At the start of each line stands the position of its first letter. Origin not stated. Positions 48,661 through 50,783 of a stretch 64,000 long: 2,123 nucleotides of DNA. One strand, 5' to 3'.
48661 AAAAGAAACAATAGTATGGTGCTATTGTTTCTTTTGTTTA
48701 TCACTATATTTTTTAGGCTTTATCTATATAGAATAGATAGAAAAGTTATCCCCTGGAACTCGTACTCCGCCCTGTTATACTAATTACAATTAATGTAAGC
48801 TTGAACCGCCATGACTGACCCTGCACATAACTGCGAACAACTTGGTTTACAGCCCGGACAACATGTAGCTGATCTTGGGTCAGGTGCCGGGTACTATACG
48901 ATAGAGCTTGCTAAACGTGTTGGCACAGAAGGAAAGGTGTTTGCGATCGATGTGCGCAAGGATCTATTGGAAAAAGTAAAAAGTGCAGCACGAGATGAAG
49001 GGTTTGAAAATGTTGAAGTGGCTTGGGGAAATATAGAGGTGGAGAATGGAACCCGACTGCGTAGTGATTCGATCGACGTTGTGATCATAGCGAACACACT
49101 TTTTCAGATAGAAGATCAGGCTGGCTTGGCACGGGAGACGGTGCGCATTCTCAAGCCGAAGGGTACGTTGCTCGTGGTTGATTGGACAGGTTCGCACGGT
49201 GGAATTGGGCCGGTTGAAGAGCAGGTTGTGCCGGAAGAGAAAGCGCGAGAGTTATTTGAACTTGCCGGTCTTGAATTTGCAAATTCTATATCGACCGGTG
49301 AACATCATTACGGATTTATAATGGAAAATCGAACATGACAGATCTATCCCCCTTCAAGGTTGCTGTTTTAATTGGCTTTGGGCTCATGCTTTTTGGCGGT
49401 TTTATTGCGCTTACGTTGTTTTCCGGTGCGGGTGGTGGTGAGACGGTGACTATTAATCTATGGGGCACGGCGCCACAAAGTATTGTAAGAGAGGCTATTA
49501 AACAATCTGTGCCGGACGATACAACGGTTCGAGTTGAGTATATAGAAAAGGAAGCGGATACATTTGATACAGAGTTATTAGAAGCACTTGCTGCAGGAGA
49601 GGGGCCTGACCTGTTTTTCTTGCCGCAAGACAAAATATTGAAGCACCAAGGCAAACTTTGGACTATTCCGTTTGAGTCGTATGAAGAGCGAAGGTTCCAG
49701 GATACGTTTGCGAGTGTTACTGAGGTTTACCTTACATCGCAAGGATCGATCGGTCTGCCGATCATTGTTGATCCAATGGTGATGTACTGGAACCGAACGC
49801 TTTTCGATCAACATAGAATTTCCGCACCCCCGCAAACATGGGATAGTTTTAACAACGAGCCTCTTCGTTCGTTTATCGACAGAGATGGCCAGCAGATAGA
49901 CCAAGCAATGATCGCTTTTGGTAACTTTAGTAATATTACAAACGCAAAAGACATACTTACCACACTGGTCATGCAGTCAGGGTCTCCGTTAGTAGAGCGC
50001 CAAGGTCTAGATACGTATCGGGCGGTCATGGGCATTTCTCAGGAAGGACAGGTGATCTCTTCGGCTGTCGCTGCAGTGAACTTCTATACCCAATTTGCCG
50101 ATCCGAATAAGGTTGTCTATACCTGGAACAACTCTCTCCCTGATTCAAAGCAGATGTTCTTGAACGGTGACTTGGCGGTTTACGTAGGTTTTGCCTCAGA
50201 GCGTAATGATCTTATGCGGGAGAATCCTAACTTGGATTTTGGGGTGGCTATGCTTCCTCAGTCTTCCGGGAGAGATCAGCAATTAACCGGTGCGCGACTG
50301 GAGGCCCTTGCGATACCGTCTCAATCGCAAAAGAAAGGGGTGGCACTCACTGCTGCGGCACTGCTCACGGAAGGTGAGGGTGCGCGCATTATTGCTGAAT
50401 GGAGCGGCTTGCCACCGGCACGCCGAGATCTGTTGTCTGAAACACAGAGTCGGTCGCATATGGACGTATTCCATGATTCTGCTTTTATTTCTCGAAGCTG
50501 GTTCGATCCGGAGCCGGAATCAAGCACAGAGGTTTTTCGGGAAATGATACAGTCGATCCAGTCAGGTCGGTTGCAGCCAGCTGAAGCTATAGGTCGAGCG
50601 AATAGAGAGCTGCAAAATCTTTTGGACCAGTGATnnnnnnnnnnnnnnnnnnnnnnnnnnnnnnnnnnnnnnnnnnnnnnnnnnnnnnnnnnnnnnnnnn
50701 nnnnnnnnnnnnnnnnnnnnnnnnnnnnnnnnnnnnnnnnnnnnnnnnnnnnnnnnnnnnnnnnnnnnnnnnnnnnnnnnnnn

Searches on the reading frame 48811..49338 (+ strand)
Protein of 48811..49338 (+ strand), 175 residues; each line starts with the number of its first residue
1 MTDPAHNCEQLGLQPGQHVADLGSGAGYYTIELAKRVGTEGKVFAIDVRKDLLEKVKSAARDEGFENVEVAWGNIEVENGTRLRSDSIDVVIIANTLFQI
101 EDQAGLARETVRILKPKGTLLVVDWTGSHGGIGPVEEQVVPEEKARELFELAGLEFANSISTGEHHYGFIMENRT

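Call 8: search_protein_families(library=pfam, proteins=[window:48811-49338:+], max_evalue=0.001)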
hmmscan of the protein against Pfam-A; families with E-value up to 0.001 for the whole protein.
window:48811-49338:+ (175 aa): 13 families
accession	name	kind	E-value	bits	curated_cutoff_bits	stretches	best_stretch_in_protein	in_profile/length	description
PF13847.12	Methyltransf_31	-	1.8e-21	76.8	27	1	15-126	3-113/145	Methyltransferase domain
PF13649.12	Methyltransf_25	-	5.6e-15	56.2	27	1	19-118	1-97/97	Methyltransferase domain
PF08241.18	Methyltransf_11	-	1.2e-14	55.1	21.2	1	21-121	2-94/95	Methyltransferase domain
PF01209.24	Ubie_methyltran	-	1.2e-14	54.6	20.1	1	12-125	44-154/233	ubiE/COQ5 methyltransferase family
PF01135.25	PCMT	-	3e-10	40.7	20.3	1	5-73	63-131/210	Protein-L-isoaspartate(D-aspartate) O-methyltransferase (PCMT)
PF08242.18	Methyltransf_12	-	3.2e-09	37.8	30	1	21-120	2-98/98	Methyltransferase domain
PF13489.12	Methyltransf_23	-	1.9e-07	31.4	27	1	13-150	20-130/164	Methyltransferase domain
PF05175.20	MTS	-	5.5e-07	29.8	23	1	14-123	30-139/170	Methyltransferase small domain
PF01728.25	FtsJ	-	3.1e-06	27.7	24.1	1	11-75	16-80/181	FtsJ-like methyltransferase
PF02390.23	Methyltransf_4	-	2.1e-05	24.5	24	1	18-75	4-60/173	Putative methyltransferase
PF13679.12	Methyltransf_32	-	2.2e-05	24.9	27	1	16-92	26-106/143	Methyltransferase domain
PF12847.13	Methyltransf_18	-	0.00032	21.2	27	1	14-94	13-89/151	Methyltransferase domain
PF00398.26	RrnaAD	-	0.00056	19.5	24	1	9-70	24-80/263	Ribosomal RNA adenine dimethylase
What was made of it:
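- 48811..49338 (+): 175-aa class I SAM-dependent methyltransferase. It is the conserved upstream neighbour and its stop overlaps the SBP start by 4 nt (ATGA). Pfam Methyltransf_31/25/11 (call 8).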

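Call 85: search_protein_families(library=ncbifam, proteins=[window:48811-49338:+], max_evalue=0.001)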
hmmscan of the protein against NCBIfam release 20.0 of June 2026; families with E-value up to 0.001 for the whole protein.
window:48811-49338:+ (175 aa): 40 families (the best 25 are shown)
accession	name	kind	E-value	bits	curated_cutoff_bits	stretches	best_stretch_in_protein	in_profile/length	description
NF008823.0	PRK11873.1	subfamily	1.6e-21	77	263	1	12-124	74-183/272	arsenite methyltransferase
NF041536.1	ArsM_DUF2284_UU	exception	4.4e-16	58.3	575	1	13-124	74-182/459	arsenite methyltransferase/DUF2284 domain selenoprotein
NF041537.1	ArsM_AhpD_UU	exception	4.5e-15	55.3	510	1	13-124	74-182/345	arsenite methyltransferase/AhpD domain selenoprotein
NF047649.1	MTase_UXPK_star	exception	1.3e-14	53.9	460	1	13-124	75-183/283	methyltransferase/UXPK-star double selenoprotein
NF001240.0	PRK00216.1-1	equivalog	1.1e-13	50.8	378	1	9-126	57-172/251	bifunctional demethylmenaquinone methyltransferase/2-methoxy-6-polyprenyl-1,4-benzoquinol methylase UbiE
TIGR02752.1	MenG_heptapren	equivalog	5.6e-13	48.9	419.85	1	10-124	40-151/231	demethylmenaquinone methyltransferase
NF001243.0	PRK00216.1-4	equivalog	6.5e-13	48.6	235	1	9-124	41-153/237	demethylmenaquinone methyltransferase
NF001244.0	PRK00216.1-5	equivalog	8.4e-13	48.1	216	1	7-127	40-158/236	bifunctional demethylmenaquinone methyltransferase/2-methoxy-6-polyprenyl-1,4-benzoquinol methylase UbiE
TIGR04364.1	methyltran_FxLD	equivalog_domain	2.5e-12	46.6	320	1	6-94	73-157/394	methyltransferase, FxLD system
TIGR02469.1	CbiT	equivalog_domain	5.8e-12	46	78.3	1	9-119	13-117/124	precorrin-6Y C5,15-methyltransferase (decarboxylating) subunit CbiT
TIGR01934.1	MenG_MenH_UbiE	subfamily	7.9e-12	44.9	158.35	1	8-126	32-145/223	ubiquinone/menaquinone biosynthesis methyltransferase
NF010549.0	PRK13942.1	equivalog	9.4e-12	44.9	282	1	8-75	70-137/215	protein-L-isoaspartate O-methyltransferase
NF052510.1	methyltran_MpqE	exception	1.7e-11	44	335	1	9-125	40-154/234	methyl-plastoquinone biosynthesis methyltransferase MpqE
NF043040.1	corrin_prot_MT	hypoth_equivalog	2.5e-11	43.4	180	1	14-125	40-150/216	corrinoid protein-associated methyltransferase CpaM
NF045667.1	MTase_DVU1556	equivalog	4.5e-10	39.3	155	1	9-130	16-127/213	DVU_1556 family methyltransferase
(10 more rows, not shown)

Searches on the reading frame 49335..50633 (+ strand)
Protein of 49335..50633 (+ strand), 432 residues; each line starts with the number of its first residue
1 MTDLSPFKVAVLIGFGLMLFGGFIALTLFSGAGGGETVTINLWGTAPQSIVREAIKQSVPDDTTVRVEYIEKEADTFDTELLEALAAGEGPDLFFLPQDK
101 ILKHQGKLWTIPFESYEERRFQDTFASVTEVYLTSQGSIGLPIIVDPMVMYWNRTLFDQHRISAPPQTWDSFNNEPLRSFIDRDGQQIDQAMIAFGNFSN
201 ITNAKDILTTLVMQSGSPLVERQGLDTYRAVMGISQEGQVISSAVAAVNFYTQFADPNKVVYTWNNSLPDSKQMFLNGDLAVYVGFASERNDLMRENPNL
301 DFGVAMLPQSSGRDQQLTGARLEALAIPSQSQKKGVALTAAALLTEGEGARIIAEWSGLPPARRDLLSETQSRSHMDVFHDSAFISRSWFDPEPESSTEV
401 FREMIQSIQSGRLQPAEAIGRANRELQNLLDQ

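Call 3: search_protein_families(library=pfam, proteins=[window:49335-50633:+], max_evalue=1)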
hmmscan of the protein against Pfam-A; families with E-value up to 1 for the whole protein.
window:49335-50633:+ (432 aa): 2 families
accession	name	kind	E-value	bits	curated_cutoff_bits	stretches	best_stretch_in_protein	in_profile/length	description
PF13416.11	SBP_bac_8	-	2.3e-19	70.7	27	1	63-367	10-266/279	Bacterial extracellular solute-binding protein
PF01547.30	SBP_bac_1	-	7.3e-14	52.9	26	1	54-345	9-301/307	Bacterial extracellular solute-binding protein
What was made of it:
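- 49335..50633 (+): 432-aa exported, N-terminally membrane-anchored family-1 (sugar-type) solute-binding-protein-like gene. It ends 1 nt before P1. SBP_bac_8 2.3e-19 and SBP_bac_1 7.3e-14 (call 3).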

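Call 51: search_solved_structures(query=window:49335-50633:+, max_evalue=0.01)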
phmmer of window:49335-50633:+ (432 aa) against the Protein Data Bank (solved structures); distinct sequences matched with E-value up to 0.01: 24.
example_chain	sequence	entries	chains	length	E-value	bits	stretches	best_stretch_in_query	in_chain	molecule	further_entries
5ci5_A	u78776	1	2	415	1.9e-08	36.6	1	71-427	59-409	Extracellular solute-binding protein family 1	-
1eu8_A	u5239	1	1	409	1.8e-06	30.1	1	73-171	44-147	TREHALOSE/MALTOSE BINDING PROTEIN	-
4r9f_A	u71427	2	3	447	2.6e-06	29.5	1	80-313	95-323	MBP1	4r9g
3quf_A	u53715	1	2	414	6.4e-06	28.3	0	269-362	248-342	Extracellular solute-binding protein, family 1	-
5u2p_A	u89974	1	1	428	2.1e-05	26.5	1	62-364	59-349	Sugar ABC transporter substrate-binding protein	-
8art_A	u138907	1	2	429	2.4e-05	26.4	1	30-173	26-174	Putative secreted maltose-binding protein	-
4qrz_A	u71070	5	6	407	0.00017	23.6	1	36-172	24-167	ABC-TYPE SUGAR TRANSPORTER | ABC transporter, substrate binding protein (Sugar)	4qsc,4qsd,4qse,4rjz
6jar_A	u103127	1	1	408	0.00018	23.5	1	62-174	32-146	ABC transporter, periplasmic substrate-binding protein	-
6jb0_A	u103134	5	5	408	0.00019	23.4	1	62-174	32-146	ABC transporter, periplasmic substrate-binding protein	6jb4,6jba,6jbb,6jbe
6jaz_A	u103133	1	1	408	0.00022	23.2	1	62-174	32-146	ABC transporter, periplasmic substrate-binding protein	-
4g68_B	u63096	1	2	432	0.00022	23.2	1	38-166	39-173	ABC transporter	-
6j9w_A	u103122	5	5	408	0.00022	23.2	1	62-174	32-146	ABC transporter, periplasmic substrate-binding protein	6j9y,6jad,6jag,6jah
6jam_A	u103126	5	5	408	0.00022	23.2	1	62-174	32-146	ABC transporter, periplasmic substrate-binding protein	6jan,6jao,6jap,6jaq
6jal_A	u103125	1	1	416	0.00023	23.1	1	62-174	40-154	ABC transporter, periplasmic substrate-binding protein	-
4g68_A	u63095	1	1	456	0.00025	23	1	38-166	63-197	ABC transporter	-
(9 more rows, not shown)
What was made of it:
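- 49335..50633 (+): Distant PDB relatives are sugar SBPs (5ci5 1.9e-8, trehalose/maltose BP; call 51).
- On ABC-transporter solute-binding protein (upstream gene 49335-50633): Sugar SBPs are the closest in the PDB (call 51).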

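Call 85: search_protein_families(library=ncbifam, proteins=[window:49335-50633:+], max_evalue=0.001)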
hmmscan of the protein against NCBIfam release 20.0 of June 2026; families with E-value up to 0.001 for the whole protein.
window:49335-50633:+ (432 aa): 3 families
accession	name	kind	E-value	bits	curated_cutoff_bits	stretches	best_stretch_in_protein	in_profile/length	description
NF053763.1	ABCarbgalBndGanS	equivalog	3.3e-05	22.8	700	1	51-426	53-411/420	galactooligosaccharide ABC transporter substrate-binding protein GanS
TIGR03850.1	bind_CPR_0540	equivalog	3.7e-05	22.5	299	1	141-363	154-364/437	carbohydrate ABC transporter substrate-binding protein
NF007011.0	PRK09474.1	equivalog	0.00011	21.2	291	1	61-314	55-280/396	maltose/maltodextrin ABC transporter substrate-binding protein MalE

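Call 88: find_homologous_proteins(query=window:49335-50633:+, max_evalue=1e-10)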
Query window:49335-50633:+ (432 aa): 263 proteins with E <= 1e-10 among 8000 candidates; the best 120 are listed.
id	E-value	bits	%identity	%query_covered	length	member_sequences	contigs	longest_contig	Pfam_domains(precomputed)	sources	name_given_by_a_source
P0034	5.9e-286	966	100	100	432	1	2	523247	PF13416.12,PF01547.31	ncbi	ncbi:MAG: extracellular solute-binding protein [Candidatus Paceibacterota bacterium]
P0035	3.7e-192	657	66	100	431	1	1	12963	PF13416.12,PF01547.31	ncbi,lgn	ncbi:MAG: extracellular solute-binding protein [Candidatus Paceibacterota bacterium]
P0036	1.6e-165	569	57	100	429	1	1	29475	PF13416.12,PF01547.31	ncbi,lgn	ncbi:MAG: extracellular solute-binding protein [Candidatus Paceibacterota bacterium]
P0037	3.7e-112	393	43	99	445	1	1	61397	PF13416.12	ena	-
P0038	1.8e-105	371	41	100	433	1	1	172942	PF13416.12,PF01547.31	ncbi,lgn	-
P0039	2.3e-105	371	43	98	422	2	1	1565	PF13416.12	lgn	-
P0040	2.4e-104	367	39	72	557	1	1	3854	PF13416.12,PF01547.31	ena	-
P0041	5.1e-104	366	41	99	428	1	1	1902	PF13416.12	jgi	jgi:ABC-type glycerol-3-phosphate transport system substrate-binding protein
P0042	6.7e-104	366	40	99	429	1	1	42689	PF13416.12,PF01547.31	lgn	-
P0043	2.0e-103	364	42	100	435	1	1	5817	PF13416.12,PF01547.31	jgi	-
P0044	8.0e-103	362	43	99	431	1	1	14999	PF13416.12,PF01547.31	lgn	-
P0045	1.1e-102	362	40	99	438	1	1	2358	PF13416.12,PF01547.31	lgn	-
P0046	1.1e-101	359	41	97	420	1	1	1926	PF13416.12,PF01547.31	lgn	-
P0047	1.8e-101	358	41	97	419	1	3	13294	PF13416.12,PF01547.31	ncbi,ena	-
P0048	2.4e-101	357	41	99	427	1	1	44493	PF13416.12,PF01547.31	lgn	-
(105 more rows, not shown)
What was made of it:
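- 49335..50633 (+): It forms a tight orthologous group in CPR (call 88).
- The SBP family is a tight, CPR-restricted-looking orthologous group (call 88).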
